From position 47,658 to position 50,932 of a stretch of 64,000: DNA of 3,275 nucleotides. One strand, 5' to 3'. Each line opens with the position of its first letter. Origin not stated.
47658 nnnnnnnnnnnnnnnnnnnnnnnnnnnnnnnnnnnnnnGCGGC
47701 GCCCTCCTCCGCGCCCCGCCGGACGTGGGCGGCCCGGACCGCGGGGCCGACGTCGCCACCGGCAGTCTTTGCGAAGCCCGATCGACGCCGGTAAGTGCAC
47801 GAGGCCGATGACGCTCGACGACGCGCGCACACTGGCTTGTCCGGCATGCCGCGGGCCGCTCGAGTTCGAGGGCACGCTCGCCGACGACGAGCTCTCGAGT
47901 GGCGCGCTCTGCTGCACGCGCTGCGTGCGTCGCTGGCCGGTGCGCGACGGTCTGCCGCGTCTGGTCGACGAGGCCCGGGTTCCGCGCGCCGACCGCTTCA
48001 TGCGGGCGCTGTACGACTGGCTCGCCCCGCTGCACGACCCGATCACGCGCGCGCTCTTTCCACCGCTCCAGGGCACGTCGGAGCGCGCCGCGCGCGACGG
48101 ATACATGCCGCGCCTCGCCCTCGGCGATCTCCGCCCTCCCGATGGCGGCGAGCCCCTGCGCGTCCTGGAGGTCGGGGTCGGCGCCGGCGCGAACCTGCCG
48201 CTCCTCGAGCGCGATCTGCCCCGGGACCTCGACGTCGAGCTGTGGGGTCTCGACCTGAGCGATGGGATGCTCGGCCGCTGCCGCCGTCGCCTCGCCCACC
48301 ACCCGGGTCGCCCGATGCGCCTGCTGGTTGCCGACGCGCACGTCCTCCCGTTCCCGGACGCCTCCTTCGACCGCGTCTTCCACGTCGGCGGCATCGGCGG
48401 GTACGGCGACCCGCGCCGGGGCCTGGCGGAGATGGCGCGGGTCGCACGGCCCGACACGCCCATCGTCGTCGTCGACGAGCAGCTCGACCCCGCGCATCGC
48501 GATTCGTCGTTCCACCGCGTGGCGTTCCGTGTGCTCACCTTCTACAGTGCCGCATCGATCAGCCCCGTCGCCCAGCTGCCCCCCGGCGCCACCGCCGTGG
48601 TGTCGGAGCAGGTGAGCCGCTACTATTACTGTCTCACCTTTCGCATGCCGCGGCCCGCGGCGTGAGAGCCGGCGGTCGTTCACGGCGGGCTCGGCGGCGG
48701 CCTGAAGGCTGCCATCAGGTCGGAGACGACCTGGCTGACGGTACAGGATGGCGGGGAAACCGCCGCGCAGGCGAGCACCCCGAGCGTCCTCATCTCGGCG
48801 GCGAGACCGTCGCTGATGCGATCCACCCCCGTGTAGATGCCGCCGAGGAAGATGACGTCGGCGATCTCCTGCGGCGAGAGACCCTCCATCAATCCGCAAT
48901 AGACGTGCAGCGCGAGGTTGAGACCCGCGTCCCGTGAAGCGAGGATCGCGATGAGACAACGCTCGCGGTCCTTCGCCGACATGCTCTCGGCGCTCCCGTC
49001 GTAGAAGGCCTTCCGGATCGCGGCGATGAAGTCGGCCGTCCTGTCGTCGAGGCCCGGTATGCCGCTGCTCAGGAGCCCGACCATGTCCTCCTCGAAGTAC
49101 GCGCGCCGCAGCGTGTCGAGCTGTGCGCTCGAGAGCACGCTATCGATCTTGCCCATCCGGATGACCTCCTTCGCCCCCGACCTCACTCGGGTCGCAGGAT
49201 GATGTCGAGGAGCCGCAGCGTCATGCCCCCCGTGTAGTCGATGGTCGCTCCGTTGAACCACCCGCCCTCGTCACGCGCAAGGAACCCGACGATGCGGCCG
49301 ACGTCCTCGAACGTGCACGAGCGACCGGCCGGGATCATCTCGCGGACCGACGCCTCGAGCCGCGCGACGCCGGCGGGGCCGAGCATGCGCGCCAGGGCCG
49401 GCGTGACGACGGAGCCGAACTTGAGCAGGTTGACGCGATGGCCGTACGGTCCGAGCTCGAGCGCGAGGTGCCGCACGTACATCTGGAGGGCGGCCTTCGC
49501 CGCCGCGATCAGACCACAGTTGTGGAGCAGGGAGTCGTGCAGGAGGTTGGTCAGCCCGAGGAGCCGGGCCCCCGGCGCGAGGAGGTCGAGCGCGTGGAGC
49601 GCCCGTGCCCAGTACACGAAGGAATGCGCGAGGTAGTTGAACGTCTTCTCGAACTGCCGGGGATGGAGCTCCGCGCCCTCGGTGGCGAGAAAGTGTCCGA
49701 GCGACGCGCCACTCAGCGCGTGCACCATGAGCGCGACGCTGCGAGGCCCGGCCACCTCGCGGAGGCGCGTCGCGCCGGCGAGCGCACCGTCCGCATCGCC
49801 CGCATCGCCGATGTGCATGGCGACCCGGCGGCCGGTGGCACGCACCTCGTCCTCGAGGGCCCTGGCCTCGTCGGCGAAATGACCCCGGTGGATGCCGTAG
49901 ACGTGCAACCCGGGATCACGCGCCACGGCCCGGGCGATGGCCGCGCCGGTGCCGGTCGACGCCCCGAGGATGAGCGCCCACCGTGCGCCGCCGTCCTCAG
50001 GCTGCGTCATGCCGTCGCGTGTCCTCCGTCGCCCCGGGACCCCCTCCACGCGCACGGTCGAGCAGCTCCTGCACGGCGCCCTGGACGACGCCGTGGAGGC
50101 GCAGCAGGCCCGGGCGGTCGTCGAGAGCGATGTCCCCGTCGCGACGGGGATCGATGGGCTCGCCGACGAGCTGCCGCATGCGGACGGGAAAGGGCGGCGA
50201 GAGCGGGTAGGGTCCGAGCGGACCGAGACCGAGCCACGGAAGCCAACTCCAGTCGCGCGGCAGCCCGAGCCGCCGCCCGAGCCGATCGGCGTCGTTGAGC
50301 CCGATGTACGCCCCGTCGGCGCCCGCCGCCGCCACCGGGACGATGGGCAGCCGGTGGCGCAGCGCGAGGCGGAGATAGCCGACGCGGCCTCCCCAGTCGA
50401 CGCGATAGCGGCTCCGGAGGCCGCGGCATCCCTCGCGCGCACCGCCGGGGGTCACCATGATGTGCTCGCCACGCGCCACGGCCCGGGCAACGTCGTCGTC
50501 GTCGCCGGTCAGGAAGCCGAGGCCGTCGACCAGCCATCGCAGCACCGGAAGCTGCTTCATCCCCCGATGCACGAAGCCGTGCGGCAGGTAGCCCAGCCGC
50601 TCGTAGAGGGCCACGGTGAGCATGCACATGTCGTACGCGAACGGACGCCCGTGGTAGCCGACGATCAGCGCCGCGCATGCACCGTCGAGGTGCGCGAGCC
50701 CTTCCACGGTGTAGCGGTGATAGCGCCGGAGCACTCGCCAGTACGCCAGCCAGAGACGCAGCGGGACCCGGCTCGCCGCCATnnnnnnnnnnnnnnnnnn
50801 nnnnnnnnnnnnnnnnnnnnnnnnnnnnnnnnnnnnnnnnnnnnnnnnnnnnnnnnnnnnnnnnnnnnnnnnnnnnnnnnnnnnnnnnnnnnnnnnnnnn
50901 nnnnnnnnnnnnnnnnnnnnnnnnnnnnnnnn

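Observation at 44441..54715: Possible local cyclic-nucleotide circuit: an adenylyl/guanylyl cyclase-AAA-TPR protein within 4 kb of a cNMP-binding patatin phospholipase and a lipid-metabolism operon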

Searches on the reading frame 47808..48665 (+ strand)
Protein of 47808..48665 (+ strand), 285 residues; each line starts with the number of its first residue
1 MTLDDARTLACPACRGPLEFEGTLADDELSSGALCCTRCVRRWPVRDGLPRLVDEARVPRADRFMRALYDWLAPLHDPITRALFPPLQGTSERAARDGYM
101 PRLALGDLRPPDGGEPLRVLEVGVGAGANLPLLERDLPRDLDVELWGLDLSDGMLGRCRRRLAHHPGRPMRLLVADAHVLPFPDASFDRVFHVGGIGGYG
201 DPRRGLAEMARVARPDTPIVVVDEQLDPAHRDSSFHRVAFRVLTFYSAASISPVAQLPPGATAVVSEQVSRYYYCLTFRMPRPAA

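Call 7: search_protein_families(library=pfam, proteins=[window:47808-48665:+], max_evalue=0.01)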
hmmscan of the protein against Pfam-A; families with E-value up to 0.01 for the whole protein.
window:47808-48665:+ (285 aa): 7 families
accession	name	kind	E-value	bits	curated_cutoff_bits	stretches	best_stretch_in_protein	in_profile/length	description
PF08241.18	Methyltransf_11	-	8.7e-15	55.6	21.2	1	120-217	1-91/95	Methyltransferase domain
PF13649.12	Methyltransf_25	-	9.1e-15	55.6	27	1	119-216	1-96/97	Methyltransferase domain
PF08242.18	Methyltransf_12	-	1.6e-07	32.4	30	1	120-216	1-95/98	Methyltransferase domain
PF03966.22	Trm112p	-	1.8e-07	31.4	22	1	9-48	8-40/40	Trm112p-like protein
PF01209.24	Ubie_methyltran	-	2.2e-07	30.9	20.1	1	118-223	50-153/233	ubiE/COQ5 methyltransferase family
PF13847.12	Methyltransf_31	-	2.3e-06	27.8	27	1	117-225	5-113/145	Methyltransferase domain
PF13489.12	Methyltransf_23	-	0.0019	18.4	27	1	111-248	18-147/164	Methyltransferase domain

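Call 9: search_protein_families(library=ncbifam, proteins=[window:47808-48665:+], max_evalue=0.01)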
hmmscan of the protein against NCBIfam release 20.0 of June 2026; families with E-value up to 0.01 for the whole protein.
window:47808-48665:+ (285 aa): 23 families
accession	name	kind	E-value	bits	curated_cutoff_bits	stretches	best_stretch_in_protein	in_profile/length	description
TIGR01934.1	MenG_MenH_UbiE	subfamily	1.1e-11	44.5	158.35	1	116-225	40-145/223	ubiquinone/menaquinone biosynthesis methyltransferase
NF045882.1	PLipidMtase_Leg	equivalog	7e-11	42.3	390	1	118-223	45-145/207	phospholipid N-methyltransferase PmtA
NF045825.1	FAmtase_mtf2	equivalog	2.9e-10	39.8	400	1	118-224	61-161/248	fatty-acid O-methyltransferase Mtf2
NF001244.0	PRK00216.1-5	equivalog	8.6e-10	38.3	216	1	118-226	51-158/236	bifunctional demethylmenaquinone methyltransferase/2-methoxy-6-polyprenyl-1,4-benzoquinol methylase UbiE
NF045667.1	MTase_DVU1556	equivalog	9.3e-10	38.3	155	1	118-223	25-121/213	DVU_1556 family methyltransferase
NF001241.0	PRK00216.1-2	equivalog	3.6e-09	36.6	327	1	147-223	78-149/231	demethylmenaquinone methyltransferase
NF038101.1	Trm112_arch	equivalog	3.9e-09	36.6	77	1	9-53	9-54/59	methytransferase partner Trm112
NF047649.1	MTase_UXPK_star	exception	1.2e-08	34.3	460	1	104-226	71-186/283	methyltransferase/UXPK-star double selenoprotein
NF041537.1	ArsM_AhpD_UU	exception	3.5e-08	32.6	510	1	118-227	79-186/345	arsenite methyltransferase/AhpD domain selenoprotein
NF045823.1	PthPhpthDimycoMt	equivalog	4.2e-08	32.7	300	1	118-222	69-167/256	phthiotriol/phenolphthiotriol dimycocerosates methyltransferase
TIGR02752.1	MenG_heptapren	equivalog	3.9e-07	29.8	419.85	1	143-224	71-152/231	demethylmenaquinone methyltransferase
NF001243.0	PRK00216.1-4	equivalog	6.8e-07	28.8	235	1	144-224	74-154/237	demethylmenaquinone methyltransferase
NF052510.1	methyltran_MpqE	exception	3.5e-06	26.6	335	1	118-223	49-153/234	methyl-plastoquinone biosynthesis methyltransferase MpqE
NF001240.0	PRK00216.1-1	equivalog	3.6e-06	26.2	378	1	144-223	90-170/251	bifunctional demethylmenaquinone methyltransferase/2-methoxy-6-polyprenyl-1,4-benzoquinol methylase UbiE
NF007610.0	PRK10258.1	equivalog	9.3e-06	25.1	342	1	118-218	45-135/251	malonyl-ACP O-methyltransferase BioC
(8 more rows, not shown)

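Call 49: search_protein_families(library=padloc, proteins=[window:47808-48665:+], max_evalue=0.001)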
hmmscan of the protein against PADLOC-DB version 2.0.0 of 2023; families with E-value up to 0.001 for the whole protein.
window:47808-48665:+ (285 aa): 1 family
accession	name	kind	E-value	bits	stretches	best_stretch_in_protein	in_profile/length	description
PDLC04134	mad2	-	8.6e-11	39.3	1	114-229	290-402/492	mads_2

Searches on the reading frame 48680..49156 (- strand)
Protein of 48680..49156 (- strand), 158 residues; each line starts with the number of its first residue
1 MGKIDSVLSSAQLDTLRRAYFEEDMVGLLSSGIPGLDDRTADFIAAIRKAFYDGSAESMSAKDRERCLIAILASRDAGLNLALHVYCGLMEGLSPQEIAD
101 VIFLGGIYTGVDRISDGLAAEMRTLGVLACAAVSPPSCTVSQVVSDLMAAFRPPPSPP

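Call 7: search_protein_families(library=pfam, proteins=[window:48680-49156:-], max_evalue=0.01)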
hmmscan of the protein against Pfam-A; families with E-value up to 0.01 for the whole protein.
window:48680-49156:- (158 aa): 1 family
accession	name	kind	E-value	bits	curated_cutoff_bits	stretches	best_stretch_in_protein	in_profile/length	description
PF02627.25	CMD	-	1.1e-06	29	23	1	49-120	12-81/84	Carboxymuconolactone decarboxylase family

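Call 9: search_protein_families(library=ncbifam, proteins=[window:48680-49156:-], max_evalue=0.01)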
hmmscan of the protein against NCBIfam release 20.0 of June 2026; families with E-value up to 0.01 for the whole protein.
window:48680-49156:- (158 aa): 2 families
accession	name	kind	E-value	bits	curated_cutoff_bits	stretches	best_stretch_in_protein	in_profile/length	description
NF051488.1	bifunc_PcaDC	exception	3.6e-06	26.4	390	1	38-116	284-364/375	bifunctional 3-oxoadipate enol-lactonase/4-carboxymuconolactone decarboxylase PcaDC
TIGR02425.1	decarb_PcaC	equivalog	3.8e-05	23.8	155.7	1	55-120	49-114/123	4-carboxymuconolactone decarboxylase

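Call 49: search_protein_families(library=padloc, proteins=[window:48680-49156:-], max_evalue=0.001)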
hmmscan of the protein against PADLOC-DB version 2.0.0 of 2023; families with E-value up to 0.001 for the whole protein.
window:48680-49156:- (158 aa): 0 families

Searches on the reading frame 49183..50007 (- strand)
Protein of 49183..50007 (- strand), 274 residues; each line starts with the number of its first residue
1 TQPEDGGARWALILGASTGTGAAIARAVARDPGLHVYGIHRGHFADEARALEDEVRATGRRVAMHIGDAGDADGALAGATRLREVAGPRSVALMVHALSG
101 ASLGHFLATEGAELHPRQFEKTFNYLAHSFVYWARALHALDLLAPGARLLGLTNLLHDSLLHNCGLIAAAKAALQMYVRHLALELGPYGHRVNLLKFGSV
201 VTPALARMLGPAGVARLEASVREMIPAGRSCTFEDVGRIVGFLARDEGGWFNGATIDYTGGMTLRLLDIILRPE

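Call 7: search_protein_families(library=pfam, proteins=[window:49183-50007:-], max_evalue=0.01)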
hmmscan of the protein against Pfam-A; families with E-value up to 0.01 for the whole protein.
window:49183-50007:- (274 aa): 2 families
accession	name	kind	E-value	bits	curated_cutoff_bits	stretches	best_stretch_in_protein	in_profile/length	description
PF13561.12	adh_short_C2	-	1.5e-27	97.1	27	1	15-263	1-236/236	Enoyl-(Acyl carrier protein) reductase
PF00106.31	adh_short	-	4.5e-09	36.5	26.6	1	10-205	2-187/195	short chain dehydrogenase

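Call 9: search_protein_families(library=ncbifam, proteins=[window:49183-50007:-], max_evalue=0.01)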
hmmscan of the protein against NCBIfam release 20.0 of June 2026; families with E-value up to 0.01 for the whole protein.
window:49183-50007:- (274 aa): 156 families (the best 25 are shown)
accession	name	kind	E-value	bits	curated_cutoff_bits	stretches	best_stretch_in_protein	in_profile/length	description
NF005559.1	PRK07231.1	subfamily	1.9e-21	76.7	215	1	9-263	5-248/249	glucose 1-dehydrogenase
NF005975.0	PRK08063.1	equivalog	4.4e-19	68.7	328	1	9-264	5-248/250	enoyl-[acyl-carrier-protein] reductase FabL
NF009468.0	PRK12826.1-4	equivalog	1.9e-17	63.8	318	1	8-264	7-249/256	SDR family oxidoreductase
NF005067.0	PRK06484.1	equivalog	6.1e-16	58.1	713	1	7-263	272-512/524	short chain dehydrogenase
NF047420.2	EF_P_mod_YmfI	equivalog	6.5e-15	55.5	238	1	168-262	146-235/236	elongation factor P 5-aminopentanone reductase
NF005075.0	PRK06500.1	equivalog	8.2e-15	54.9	336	1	10-263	8-247/249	SDR family oxidoreductase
NF005873.0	PRK07814.1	equivalog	1.2e-14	54.3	346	1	10-269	12-258/263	SDR family oxidoreductase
NF009384.0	PRK12743.1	equivalog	1.7e-14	53.6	264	1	8-264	6-249/258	SDR family oxidoreductase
NF009466.0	PRK12826.1-2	subfamily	4.3e-14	52.6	222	1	168-263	155-245/248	3-oxoacyl-ACP reductase FabG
NF005717.0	PRK07533.1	equivalog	5.5e-14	52.5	337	1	117-262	115-255/259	enoyl-ACP reductase FabI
TIGR01830.1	3oxo_ACP_reduc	equivalog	7.8e-14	51.9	297.75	2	168-262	149-238/239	3-oxoacyl-[acyl-carrier-protein] reductase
NF004200.0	PRK05653.1-5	equivalog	1.1e-13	51.3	273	2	168-262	154-241/242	3-oxoacyl-ACP reductase FabG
NF053701.1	CsHdxCHCADhChcB2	equivalog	2e-13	50.5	350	1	9-263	4-243/245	cis-4-hydroxycyclohexanecarboxylate dehydrogenase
NF009464.0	PRK12824.1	subfamily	2.9e-13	50.1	269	1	168-263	153-243/245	3-oxoacyl-ACP reductase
NF005095.0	PRK06523.1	subfamily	3e-13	49.9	231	1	9-262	11-257/261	oxidoreductase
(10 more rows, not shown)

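Call 49: search_protein_families(library=padloc, proteins=[window:49183-50007:-], max_evalue=0.001)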
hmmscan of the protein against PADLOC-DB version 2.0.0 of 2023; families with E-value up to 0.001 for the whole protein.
window:49183-50007:- (274 aa): 0 families

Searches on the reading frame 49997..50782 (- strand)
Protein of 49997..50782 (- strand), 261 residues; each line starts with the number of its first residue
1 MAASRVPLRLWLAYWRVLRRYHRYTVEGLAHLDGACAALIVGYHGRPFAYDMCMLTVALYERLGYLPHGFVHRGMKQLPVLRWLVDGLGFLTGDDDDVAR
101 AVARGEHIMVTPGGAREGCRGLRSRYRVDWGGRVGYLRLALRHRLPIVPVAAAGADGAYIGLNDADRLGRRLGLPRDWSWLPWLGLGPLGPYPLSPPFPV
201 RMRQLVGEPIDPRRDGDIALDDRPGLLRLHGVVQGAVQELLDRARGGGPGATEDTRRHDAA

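Call 7: search_protein_families(library=pfam, proteins=[window:49997-50782:-], max_evalue=0.01)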
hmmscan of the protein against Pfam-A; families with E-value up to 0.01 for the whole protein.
window:49997-50782:- (261 aa): 1 family
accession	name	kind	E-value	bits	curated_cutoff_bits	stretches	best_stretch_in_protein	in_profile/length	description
PF01553.26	Acyltransferase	-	2.4e-05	24.6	23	1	25-151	3-130/132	Acyltransferase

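Call 9: search_protein_families(library=ncbifam, proteins=[window:49997-50782:-], max_evalue=0.01)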
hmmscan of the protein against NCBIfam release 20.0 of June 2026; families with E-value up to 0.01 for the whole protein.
window:49997-50782:- (261 aa): 0 families

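Call 49: search_protein_families(library=padloc, proteins=[window:49997-50782:-], max_evalue=0.001)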
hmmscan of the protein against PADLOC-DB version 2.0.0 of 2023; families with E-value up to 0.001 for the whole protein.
window:49997-50782:- (261 aa): 0 families
